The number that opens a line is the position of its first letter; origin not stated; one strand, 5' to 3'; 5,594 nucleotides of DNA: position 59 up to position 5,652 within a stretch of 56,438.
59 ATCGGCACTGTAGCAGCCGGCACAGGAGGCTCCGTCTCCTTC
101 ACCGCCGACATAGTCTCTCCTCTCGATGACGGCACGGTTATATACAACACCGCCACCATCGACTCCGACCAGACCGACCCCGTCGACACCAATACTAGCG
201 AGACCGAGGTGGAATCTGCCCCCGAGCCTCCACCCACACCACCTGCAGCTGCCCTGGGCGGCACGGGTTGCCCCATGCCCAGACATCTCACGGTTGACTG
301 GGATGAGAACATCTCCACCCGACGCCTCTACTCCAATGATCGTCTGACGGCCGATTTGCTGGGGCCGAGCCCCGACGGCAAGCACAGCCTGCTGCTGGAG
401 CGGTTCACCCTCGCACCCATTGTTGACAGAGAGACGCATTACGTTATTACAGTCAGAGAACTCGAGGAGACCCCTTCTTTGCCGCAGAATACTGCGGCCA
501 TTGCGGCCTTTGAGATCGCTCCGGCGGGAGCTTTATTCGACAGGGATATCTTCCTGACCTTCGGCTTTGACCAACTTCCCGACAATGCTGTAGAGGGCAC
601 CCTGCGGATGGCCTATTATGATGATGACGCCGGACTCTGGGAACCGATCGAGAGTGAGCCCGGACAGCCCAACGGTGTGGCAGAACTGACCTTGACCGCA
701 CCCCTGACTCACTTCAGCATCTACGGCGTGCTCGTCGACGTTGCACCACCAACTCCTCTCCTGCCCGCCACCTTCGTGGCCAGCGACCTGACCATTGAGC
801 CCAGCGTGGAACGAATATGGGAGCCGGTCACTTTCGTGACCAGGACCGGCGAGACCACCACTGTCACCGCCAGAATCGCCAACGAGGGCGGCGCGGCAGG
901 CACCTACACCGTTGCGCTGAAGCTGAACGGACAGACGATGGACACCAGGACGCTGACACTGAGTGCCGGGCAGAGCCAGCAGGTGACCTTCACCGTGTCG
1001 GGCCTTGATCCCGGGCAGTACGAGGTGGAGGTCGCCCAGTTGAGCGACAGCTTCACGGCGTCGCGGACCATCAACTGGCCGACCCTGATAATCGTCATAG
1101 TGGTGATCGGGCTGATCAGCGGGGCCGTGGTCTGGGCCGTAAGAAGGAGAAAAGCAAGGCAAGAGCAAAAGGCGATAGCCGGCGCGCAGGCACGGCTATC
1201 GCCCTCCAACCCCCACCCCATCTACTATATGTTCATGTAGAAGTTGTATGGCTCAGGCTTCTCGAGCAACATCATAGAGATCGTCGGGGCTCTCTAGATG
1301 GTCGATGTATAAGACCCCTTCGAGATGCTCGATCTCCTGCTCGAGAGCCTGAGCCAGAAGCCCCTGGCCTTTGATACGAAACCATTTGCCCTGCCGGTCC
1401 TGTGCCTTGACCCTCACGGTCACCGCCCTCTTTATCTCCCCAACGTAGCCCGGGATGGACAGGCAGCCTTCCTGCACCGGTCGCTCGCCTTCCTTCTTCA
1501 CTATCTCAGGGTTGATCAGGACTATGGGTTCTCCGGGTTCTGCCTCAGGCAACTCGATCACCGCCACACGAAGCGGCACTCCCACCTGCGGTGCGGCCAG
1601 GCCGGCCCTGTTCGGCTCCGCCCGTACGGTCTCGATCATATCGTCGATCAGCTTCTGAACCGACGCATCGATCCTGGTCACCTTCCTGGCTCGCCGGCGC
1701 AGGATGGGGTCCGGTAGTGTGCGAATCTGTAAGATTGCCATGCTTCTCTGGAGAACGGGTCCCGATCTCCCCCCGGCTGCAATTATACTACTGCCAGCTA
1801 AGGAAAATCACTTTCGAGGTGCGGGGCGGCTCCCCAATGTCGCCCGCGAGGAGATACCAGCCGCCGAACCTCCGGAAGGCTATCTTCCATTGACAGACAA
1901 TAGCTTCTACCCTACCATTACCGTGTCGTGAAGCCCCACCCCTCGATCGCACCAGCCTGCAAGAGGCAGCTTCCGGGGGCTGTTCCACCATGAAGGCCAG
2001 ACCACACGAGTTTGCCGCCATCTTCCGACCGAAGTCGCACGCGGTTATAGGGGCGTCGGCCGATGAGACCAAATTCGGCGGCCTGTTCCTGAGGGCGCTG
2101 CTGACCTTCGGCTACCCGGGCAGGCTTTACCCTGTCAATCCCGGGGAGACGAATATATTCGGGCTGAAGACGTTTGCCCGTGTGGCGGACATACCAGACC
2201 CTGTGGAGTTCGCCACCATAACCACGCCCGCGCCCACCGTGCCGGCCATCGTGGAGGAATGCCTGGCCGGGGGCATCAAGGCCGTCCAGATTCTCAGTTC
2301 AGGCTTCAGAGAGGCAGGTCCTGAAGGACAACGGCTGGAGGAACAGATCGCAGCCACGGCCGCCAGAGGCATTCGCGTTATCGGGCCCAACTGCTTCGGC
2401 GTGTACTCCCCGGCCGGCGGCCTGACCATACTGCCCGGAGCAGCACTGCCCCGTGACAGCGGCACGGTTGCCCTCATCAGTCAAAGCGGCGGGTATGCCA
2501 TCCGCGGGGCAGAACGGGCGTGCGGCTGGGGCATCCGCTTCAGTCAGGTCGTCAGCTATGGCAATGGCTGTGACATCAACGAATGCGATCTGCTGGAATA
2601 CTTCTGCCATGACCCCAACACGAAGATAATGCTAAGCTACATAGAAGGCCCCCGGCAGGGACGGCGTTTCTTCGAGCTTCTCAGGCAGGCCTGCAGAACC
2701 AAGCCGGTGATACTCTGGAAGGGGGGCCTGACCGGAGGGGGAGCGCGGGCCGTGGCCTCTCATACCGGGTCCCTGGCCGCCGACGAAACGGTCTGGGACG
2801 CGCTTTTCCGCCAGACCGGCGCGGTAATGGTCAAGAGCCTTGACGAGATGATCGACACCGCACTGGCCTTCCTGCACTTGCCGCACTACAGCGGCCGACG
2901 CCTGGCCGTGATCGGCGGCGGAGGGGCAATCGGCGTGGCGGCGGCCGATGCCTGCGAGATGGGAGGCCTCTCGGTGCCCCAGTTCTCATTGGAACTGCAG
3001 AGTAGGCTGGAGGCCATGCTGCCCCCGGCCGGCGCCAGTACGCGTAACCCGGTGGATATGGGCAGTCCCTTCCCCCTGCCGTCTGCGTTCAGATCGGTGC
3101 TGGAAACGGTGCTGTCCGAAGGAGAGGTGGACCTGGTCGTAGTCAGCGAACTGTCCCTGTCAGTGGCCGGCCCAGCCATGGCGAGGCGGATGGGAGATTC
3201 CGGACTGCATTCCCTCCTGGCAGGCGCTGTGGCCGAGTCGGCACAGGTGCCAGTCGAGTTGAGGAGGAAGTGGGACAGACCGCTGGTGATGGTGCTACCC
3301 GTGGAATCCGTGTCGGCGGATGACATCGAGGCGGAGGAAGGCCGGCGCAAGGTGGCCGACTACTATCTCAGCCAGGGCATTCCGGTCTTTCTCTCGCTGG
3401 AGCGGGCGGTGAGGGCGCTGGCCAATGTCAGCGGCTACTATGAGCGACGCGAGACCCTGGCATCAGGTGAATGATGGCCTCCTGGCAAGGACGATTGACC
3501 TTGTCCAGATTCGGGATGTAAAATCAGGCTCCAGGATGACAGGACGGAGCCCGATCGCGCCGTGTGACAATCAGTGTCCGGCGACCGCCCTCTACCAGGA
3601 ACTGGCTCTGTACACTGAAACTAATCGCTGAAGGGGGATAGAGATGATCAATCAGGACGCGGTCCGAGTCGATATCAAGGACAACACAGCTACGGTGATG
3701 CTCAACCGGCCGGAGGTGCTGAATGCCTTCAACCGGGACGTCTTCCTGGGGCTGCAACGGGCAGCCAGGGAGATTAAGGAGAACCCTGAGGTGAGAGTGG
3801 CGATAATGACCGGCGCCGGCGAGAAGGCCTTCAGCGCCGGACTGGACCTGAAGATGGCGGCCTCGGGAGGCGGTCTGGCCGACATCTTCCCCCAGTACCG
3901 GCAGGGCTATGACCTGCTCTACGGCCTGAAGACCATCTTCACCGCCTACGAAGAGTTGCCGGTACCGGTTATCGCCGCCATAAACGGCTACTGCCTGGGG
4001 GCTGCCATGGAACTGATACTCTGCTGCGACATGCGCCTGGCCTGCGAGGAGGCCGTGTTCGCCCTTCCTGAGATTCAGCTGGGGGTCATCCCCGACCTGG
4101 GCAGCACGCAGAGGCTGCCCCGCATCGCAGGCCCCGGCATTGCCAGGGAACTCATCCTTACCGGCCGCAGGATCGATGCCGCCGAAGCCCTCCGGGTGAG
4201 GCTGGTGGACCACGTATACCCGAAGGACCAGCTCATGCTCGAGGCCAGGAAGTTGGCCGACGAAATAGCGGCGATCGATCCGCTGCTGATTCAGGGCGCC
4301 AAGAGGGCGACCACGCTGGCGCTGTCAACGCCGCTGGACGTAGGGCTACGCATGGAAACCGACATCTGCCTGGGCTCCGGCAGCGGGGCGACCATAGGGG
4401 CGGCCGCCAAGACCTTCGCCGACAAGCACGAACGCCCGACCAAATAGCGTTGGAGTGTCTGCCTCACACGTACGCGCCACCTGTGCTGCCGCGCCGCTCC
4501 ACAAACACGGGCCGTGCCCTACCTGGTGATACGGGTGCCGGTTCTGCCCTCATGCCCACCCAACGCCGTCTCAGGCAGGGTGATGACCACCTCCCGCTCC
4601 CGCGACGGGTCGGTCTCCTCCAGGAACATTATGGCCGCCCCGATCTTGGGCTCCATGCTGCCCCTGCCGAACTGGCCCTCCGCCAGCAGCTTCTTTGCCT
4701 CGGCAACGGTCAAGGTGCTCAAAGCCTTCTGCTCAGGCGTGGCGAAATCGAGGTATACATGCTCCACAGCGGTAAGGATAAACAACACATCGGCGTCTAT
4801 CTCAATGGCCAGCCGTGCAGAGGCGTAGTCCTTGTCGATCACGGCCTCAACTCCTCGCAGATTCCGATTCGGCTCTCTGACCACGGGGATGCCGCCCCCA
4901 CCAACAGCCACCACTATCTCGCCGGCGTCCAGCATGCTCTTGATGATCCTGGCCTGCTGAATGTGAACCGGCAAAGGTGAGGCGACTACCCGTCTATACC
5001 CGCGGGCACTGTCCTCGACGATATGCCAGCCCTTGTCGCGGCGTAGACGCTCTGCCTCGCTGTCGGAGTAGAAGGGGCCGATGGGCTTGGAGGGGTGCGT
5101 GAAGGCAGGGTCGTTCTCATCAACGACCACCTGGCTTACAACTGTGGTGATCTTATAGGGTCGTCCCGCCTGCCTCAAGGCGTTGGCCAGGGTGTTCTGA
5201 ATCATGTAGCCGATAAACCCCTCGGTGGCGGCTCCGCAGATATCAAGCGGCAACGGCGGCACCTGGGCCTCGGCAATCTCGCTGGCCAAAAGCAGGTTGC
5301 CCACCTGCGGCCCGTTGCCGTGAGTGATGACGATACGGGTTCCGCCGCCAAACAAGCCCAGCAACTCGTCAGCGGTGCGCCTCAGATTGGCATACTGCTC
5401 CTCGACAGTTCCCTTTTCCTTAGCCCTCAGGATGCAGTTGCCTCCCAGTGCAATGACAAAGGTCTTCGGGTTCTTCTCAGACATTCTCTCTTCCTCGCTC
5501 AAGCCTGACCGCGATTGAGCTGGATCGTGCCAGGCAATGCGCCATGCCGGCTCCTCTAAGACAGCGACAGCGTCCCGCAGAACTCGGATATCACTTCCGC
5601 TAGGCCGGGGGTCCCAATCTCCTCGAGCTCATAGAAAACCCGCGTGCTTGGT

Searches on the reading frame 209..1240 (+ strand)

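Call 36: search_protein_families(library=pfam, proteins=[window:209-1240:+], max_evalue=0.000001)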
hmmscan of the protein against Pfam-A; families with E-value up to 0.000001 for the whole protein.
window:209-1240:+ (343 aa): 1 family
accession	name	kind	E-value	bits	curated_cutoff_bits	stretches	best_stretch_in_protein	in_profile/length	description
PF07705.17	CARDB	-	2e-07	31.6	22.7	1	193-276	3-82/101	CARDB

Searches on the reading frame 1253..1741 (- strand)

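Call 55: search_protein_families(library=pfam, proteins=[window:1253-1741:-], max_evalue=0.0001)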
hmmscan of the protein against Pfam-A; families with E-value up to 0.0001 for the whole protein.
window:1253-1741:- (162 aa): 1 family
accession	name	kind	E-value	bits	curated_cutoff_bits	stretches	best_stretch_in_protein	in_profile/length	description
PF01327.26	Pep_deformylase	-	4.6e-45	153.4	22.8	1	4-152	2-153/156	Polypeptide deformylase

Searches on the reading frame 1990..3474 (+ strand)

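Call 36: search_protein_families(library=pfam, proteins=[window:1990-3474:+], max_evalue=0.000001)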
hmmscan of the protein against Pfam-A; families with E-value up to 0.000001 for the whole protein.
window:1990-3474:+ (494 aa): 3 families
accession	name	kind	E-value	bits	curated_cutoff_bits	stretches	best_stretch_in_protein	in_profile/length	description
PF13607.11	Succ_CoA_lig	-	1.6e-46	157.9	27.4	1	158-293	2-137/138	Succinyl-CoA ligase like flavodoxin domain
PF13380.12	CoA_binding_2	-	1.8e-23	83.6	22.8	1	15-139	1-114/116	CoA binding domain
PF02629.25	CoA_binding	-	4e-08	34.4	22.3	1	14-105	3-97/97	CoA binding domain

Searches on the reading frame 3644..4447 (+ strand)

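Call 55: search_protein_families(library=pfam, proteins=[window:3644-4447:+], max_evalue=0.0001)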
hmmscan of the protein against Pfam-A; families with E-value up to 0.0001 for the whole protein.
window:3644-4447:+ (267 aa): 2 families
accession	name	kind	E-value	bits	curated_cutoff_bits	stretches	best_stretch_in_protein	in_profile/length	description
PF00378.25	ECH_1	-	1.4e-50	172.5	27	1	12-259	3-241/251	Enoyl-CoA hydratase/isomerase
PF16113.10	ECH_2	-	4.1e-36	125.6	27.2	1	16-206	2-186/335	Enoyl-CoA hydratase/isomerase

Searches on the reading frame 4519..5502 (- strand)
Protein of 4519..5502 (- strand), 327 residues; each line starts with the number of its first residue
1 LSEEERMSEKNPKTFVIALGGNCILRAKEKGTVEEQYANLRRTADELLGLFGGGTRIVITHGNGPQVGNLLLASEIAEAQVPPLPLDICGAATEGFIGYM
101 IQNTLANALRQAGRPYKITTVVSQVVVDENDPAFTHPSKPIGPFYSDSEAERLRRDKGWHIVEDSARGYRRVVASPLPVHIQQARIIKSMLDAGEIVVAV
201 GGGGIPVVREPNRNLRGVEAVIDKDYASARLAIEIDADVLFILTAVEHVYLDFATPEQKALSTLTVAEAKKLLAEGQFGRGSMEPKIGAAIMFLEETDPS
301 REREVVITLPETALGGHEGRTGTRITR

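Call 55: search_protein_families(library=pfam, proteins=[window:4519-5502:-], max_evalue=0.0001)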
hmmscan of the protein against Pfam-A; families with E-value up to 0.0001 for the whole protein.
window:4519-5502:- (327 aa): 1 family
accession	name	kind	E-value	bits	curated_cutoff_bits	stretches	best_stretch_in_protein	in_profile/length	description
PF00696.33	AA_kinase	-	1.9e-25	90.4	24.9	1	13-297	1-226/234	Amino acid kinase family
